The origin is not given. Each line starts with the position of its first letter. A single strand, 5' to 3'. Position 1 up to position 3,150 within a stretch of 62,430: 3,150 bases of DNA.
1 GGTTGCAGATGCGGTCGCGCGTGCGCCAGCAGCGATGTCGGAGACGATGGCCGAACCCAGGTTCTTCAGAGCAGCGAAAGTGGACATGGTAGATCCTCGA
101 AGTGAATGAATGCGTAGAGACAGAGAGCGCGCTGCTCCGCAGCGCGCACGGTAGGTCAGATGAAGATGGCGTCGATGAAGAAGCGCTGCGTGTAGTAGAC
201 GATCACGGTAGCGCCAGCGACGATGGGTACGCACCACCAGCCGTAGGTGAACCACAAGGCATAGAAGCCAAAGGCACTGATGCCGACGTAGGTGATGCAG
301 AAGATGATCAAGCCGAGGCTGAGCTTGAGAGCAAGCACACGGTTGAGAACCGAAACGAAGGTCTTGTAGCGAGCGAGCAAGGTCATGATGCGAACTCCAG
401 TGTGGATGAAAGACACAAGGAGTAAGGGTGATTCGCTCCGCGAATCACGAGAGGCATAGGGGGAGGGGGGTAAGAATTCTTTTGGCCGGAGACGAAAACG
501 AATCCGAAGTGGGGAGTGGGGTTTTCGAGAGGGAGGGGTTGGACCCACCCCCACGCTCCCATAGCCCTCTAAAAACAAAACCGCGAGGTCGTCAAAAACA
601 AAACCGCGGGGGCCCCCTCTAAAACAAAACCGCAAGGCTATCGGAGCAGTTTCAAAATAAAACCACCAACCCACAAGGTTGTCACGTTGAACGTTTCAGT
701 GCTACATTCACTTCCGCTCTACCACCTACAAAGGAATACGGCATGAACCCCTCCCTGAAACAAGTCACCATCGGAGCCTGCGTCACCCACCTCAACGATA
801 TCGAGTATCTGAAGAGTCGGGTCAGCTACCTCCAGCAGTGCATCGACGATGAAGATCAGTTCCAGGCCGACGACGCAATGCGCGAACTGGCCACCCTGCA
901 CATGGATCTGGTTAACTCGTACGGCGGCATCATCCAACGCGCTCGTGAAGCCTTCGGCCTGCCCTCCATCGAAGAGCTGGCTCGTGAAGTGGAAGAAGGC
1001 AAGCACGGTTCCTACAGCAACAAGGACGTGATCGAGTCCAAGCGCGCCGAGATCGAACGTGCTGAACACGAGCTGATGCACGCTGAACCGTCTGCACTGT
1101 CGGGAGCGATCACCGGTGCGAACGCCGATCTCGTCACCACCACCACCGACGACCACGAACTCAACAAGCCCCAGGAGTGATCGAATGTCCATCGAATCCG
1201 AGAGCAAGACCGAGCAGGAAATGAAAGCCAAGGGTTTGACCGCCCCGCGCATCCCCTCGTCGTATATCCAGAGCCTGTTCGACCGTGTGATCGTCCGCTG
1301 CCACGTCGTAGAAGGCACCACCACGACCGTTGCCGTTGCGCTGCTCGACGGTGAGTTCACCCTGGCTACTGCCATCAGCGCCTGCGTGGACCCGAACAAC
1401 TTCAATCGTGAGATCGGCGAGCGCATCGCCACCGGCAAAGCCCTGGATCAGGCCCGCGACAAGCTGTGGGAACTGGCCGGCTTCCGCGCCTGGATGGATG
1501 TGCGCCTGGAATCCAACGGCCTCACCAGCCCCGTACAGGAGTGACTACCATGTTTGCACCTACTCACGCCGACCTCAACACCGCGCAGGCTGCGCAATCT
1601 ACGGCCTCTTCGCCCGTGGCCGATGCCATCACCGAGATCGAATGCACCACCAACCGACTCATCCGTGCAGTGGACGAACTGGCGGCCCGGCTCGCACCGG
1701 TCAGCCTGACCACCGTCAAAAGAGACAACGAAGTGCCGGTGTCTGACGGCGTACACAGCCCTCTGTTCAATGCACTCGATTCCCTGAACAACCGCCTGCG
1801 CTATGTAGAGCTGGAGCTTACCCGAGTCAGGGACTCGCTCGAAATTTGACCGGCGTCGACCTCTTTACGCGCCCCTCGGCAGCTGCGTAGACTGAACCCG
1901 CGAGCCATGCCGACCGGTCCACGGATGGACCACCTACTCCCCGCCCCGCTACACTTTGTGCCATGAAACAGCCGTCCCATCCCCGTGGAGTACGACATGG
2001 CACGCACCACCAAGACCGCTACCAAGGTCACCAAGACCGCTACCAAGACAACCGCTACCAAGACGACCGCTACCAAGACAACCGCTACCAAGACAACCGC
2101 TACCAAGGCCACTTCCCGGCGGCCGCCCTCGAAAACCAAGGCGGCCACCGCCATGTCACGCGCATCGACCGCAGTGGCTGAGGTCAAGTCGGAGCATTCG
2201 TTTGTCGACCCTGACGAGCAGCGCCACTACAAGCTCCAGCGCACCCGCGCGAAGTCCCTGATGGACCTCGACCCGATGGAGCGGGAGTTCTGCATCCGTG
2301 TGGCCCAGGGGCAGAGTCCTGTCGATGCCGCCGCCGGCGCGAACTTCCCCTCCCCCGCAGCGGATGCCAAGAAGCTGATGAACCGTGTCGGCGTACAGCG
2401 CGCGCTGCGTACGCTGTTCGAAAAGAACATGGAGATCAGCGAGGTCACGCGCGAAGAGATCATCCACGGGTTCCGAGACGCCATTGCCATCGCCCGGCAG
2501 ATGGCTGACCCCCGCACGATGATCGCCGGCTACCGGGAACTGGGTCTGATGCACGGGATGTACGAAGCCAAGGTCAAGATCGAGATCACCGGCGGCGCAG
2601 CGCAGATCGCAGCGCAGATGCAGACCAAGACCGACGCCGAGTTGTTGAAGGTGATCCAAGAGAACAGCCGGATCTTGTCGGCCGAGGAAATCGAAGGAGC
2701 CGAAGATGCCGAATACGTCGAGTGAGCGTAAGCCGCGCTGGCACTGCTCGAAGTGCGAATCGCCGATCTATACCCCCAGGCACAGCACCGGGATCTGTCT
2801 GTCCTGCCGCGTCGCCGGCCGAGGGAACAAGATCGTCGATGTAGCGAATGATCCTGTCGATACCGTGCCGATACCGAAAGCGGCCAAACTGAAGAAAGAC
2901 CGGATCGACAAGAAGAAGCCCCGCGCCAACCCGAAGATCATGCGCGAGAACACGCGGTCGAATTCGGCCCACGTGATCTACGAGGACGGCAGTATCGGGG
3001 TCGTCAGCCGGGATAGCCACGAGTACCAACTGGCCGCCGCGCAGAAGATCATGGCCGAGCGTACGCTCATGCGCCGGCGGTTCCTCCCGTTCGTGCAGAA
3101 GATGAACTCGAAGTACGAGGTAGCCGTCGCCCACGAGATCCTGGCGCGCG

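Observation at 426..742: Divergent control region with G-quadruplex-like G-runs, four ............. iterons and a sigma70-like promoter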

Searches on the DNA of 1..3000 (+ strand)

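Call 4: search_dna_similar(query=window:1-3000:+, collection=phages, mode=near)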
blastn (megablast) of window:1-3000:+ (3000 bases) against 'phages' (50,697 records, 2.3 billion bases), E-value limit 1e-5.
Records with a match: 5; places in all: 5; records where one place covers at least 80% of the query: 5.
Best place of each record, by identity: 95-99% 2; 90-95% 3.
By first word of the organism name: Pseudomonas 5.
By host as written in the record: - 2; Pseudomonas aeruginosa 2; Pseudomonas aeruginosa YMC17/07/R4900 1.
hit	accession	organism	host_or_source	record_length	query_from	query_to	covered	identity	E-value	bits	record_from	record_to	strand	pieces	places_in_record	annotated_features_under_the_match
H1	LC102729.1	Pseudomonas phage phiR18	-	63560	2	3000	99%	95.7%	0e+0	4746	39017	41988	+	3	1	hypothetical protein (x6) | Phage terminase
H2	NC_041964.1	Pseudomonas phage phiR18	-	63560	2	3000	99%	95.7%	0e+0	4746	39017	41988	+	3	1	hypothetical protein (x6) | terminase large subunit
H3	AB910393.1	Pseudomonas phage KPP25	Pseudomonas aeruginosa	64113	1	3000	100%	94.8%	0e+0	4622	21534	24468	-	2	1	hypothetical protein (x5) | hypothetical protein similar to phage protein (N4 Gp49/phage Sf6 gene ... | putative terminase, large subunit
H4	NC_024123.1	Pseudomonas phage KPP25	Pseudomonas aeruginosa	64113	1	3000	100%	94.8%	0e+0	4622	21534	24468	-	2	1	hypothetical protein (x5) | hypothetical protein similar to phage protein (N4 Gp49/phage Sf6 gene ... | terminase large subunit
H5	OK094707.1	Pseudomonas phage YMC17/07/R4900a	Pseudomonas aeruginosa YMC17/07/R4900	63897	2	3000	97%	94.7%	0e+0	4507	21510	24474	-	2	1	hypothetical protein (x6) | putative terminase large subunit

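Call 7: get_annotated_region(hit=H1, flank=3000)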
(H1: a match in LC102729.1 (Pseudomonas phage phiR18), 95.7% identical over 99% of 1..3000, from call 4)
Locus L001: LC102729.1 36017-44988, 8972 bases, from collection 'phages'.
description: Pseudomonas phage R18 DNA, complete genome.
organism: Pseudomonas phage phiR18 (NCBI taxid 1752027)
taxonomy: Viruses; Duplodnaviria; Heunggongvirae; Uroviricota; Caudoviricetes; Kochitakasuvirus; Kochitakasuvirus R18
host: -; source: -; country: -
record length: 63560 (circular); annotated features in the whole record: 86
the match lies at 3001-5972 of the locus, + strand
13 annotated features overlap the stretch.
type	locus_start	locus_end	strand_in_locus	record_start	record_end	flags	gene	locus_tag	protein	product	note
CDS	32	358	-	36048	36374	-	-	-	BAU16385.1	hypothetical protein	-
CDS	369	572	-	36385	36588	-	-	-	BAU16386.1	hypothetical protein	-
CDS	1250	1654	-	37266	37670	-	-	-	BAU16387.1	hypothetical protein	-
CDS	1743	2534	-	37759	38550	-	-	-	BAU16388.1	hypothetical protein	-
CDS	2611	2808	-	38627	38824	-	-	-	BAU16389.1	hypothetical protein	-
CDS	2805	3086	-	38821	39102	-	-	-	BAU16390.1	hypothetical protein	-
CDS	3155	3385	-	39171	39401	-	-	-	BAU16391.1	hypothetical protein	-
CDS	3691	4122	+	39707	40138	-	-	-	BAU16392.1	hypothetical protein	-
CDS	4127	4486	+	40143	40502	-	-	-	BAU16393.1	hypothetical protein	-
CDS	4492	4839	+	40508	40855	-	-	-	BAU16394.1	hypothetical protein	-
CDS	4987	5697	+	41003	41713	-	-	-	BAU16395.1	hypothetical protein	-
CDS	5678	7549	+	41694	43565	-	-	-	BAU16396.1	Phage terminase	-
CDS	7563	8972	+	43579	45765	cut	-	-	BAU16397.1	hypothetical protein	-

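Call 8: get_annotated_region(hit=H3, flank=3000)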
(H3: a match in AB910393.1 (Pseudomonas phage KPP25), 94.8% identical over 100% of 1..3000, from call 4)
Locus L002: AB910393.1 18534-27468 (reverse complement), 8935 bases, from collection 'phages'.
description: Pseudomonas phage KPP25 DNA, complete sequence.
organism: Pseudomonas phage KPP25 (NCBI taxid 1462608)
taxonomy: Viruses; Duplodnaviria; Heunggongvirae; Uroviricota; Caudoviricetes; Kochitakasuvirus; Kochitakasuvirus KPP25
host: Pseudomonas aeruginosa; source: -; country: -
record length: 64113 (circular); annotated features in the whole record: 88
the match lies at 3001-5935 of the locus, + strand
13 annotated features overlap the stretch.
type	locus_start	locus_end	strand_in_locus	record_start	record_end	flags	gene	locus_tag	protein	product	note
CDS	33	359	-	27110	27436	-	-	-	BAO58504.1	hypothetical protein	ORF031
CDS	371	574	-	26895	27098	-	-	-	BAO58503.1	hypothetical protein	ORF030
CDS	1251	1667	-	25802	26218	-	-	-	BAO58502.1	hypothetical protein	ORF029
CDS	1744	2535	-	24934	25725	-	-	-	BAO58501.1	hypothetical protein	ORF028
CDS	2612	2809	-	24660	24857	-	-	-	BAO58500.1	hypothetical protein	ORF027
CDS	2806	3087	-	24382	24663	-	-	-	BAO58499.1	hypothetical protein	ORF026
CDS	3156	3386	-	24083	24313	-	-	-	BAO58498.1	hypothetical protein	ORF025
CDS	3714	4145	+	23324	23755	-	-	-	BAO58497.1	hypothetical protein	ORF024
CDS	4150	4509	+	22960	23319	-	-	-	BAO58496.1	hypothetical protein similar to phage protein (N4 Gp49/phage Sf6 gene 66) family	ORF023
CDS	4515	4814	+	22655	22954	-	-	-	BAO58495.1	hypothetical protein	ORF022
CDS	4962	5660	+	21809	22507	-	-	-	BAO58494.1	hypothetical protein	ORF021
CDS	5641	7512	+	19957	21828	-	-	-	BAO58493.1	putative terminase, large subunit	ORF020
CDS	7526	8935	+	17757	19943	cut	-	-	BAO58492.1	structural protein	ORF019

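Call 9: get_annotated_region(hit=H5, flank=3000)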
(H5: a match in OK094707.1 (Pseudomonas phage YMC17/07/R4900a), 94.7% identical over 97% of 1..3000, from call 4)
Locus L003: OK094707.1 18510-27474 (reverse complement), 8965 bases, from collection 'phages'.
description: Pseudomonas phage YMC17/07/R4900a, complete genome.
organism: Pseudomonas phage YMC17/07/R4900a (NCBI taxid 2877935)
taxonomy: Viruses; Duplodnaviria; Heunggongvirae; Uroviricota; Caudoviricetes; Kochitakasuvirus
host: Pseudomonas aeruginosa YMC17/07/R4900; source: waste water; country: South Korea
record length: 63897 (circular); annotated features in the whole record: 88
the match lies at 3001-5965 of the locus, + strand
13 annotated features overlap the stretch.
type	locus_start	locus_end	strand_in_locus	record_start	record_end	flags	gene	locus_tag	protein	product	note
CDS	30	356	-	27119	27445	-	-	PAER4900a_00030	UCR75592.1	hypothetical protein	-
CDS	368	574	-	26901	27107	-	-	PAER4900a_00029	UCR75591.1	hypothetical protein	-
CDS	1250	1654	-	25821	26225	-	-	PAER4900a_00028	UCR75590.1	hypothetical protein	-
CDS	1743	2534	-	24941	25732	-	-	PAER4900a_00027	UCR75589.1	hypothetical protein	-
CDS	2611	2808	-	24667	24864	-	-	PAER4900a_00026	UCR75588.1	hypothetical protein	-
CDS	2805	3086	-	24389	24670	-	-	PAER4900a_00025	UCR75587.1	hypothetical protein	-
CDS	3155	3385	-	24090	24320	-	-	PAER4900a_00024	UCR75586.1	hypothetical protein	-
CDS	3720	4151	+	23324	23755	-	-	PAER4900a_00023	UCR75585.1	hypothetical protein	-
CDS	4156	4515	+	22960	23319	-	-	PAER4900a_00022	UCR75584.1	hypothetical protein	-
CDS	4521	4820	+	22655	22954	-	-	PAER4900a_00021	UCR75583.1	hypothetical protein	-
CDS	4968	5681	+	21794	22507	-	-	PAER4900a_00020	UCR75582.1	hypothetical protein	-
CDS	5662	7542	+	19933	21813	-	-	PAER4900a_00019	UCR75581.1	putative terminase large subunit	-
CDS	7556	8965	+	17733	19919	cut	-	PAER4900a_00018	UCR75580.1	hypothetical protein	-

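Call 16: search_dna_similar(query=window:387-742:+, collection=phages, mode=distant, max_rows=40)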
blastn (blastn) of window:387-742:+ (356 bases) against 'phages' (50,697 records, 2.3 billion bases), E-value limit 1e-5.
Records with a match: 5; places in all: 5; records where one place covers at least 80% of the query: 5.
Best place of each record, by identity: 80-90% 2; 60-80% 3.
By first word of the organism name: Pseudomonas 5.
By host as written in the record: Pseudomonas aeruginosa 2; - 2; Pseudomonas aeruginosa YMC17/07/R4900 1.
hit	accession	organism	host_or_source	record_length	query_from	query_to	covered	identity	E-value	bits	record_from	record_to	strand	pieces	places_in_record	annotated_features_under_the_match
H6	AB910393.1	Pseudomonas phage KPP25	Pseudomonas aeruginosa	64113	1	356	100%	84.9%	9e-110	402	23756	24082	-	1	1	none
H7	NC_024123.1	Pseudomonas phage KPP25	Pseudomonas aeruginosa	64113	1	356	100%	84.9%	9e-110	402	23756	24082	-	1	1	none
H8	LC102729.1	Pseudomonas phage phiR18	-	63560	1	356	100%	79.0%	1e-88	332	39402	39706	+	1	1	none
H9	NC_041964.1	Pseudomonas phage phiR18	-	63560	1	356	100%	79.0%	1e-88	332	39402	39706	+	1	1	none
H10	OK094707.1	Pseudomonas phage YMC17/07/R4900a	Pseudomonas aeruginosa YMC17/07/R4900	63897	1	356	100%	78.6%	5e-75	286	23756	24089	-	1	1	none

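Call 70: search_rna_families(source=window, start=300, end=850, threshold=evalue, max_evalue=5)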
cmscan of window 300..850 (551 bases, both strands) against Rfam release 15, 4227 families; matches with E-value up to 5: 1.
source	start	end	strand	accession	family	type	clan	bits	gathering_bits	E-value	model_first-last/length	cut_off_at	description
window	566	598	-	RF01334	CRISPR-DR21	Gene; CRISPR;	-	18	48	2.7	1-37/37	no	CRISPR RNA direct repeat element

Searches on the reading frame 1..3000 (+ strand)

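Call 33: search_protein_families(library=phrogs, proteins=[L001:2805-3086:-, L001:2611-2808:-, L001:1743-2534:-, L001:1250-1654:-, L001:369-572:-, L001:32-358:-], max_evalue=0.01)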
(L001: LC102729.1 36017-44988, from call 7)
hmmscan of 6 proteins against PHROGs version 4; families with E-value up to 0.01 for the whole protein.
L001:2805-3086:- (93 aa): 1 family
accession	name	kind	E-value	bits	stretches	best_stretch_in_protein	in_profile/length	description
phrog_29112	-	unknown function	7.6e-62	206.8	1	1-93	1-93/93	-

L001:2611-2808:- (65 aa): 1 family
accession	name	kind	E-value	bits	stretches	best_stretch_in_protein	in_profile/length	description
phrog_37528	-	unknown function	4.9e-48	162.1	1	1-65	1-65/65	-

L001:1743-2534:- (263 aa): 1 family
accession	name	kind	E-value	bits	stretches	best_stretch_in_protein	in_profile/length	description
phrog_33077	-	unknown function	2.7e-180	598.7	1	1-263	1-263/263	-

L001:1250-1654:- (134 aa): 1 family
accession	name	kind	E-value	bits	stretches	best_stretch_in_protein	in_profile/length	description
phrog_31667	-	unknown function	2.3e-92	307.8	1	1-134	5-138/138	-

L001:369-572:- (67 aa): 1 family
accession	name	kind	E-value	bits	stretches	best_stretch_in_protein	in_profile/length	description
phrog_37200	-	unknown function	6.1e-48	161.9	1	1-67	1-67/67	-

L001:32-358:- (108 aa): 1 family
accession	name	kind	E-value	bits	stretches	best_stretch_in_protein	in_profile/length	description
phrog_29412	-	unknown function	5.7e-73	243.5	1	1-108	1-108/108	-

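Call 34: search_protein_families(library=pfam, proteins=[L001:2805-3086:-, L001:2611-2808:-, L001:1743-2534:-, L001:1250-1654:-, L001:369-572:-, L001:32-358:-], max_evalue=0.01)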
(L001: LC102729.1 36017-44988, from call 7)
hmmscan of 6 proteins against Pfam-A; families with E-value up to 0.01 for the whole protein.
L001:2805-3086:- (93 aa): 1 family
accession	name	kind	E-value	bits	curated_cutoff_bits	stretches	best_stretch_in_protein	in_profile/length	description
PF23020.1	PEX14-like_2nd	-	0.0035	18.1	23.2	1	13-73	58-118/120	Peroxisomal membrane protein PEX14-like, central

L001:2611-2808:- (65 aa): 2 families
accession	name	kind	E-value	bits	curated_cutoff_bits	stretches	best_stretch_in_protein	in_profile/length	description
PF07862.16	Nif11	-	0.003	18.3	23.8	1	1-26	1-26/48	Nif11 domain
PF23345.1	NUP160_helical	-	0.0079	15.9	27.5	1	6-55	5-54/231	Nucleoporin NUP160, helical domain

L001:1743-2534:- (263 aa): 0 families

L001:1250-1654:- (134 aa): 0 families

L001:369-572:- (67 aa): 0 families

L001:32-358:- (108 aa): 0 families

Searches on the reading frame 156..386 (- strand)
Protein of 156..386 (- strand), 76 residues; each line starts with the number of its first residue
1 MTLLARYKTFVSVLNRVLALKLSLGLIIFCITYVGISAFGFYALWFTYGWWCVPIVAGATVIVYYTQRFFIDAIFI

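Call 33: search_protein_families(library=phrogs, proteins=[window:156-386:-], max_evalue=0.01)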
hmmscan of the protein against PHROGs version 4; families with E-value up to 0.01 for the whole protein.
window:156-386:- (76 aa): 1 family
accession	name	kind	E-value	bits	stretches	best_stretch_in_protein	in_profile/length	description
phrog_34001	-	unknown function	2.9e-51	172.6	1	1-76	1-76/76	-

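Call 34: search_protein_families(library=pfam, proteins=[window:156-386:-], max_evalue=0.01)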
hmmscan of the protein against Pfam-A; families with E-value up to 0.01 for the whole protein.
window:156-386:- (76 aa): 0 families
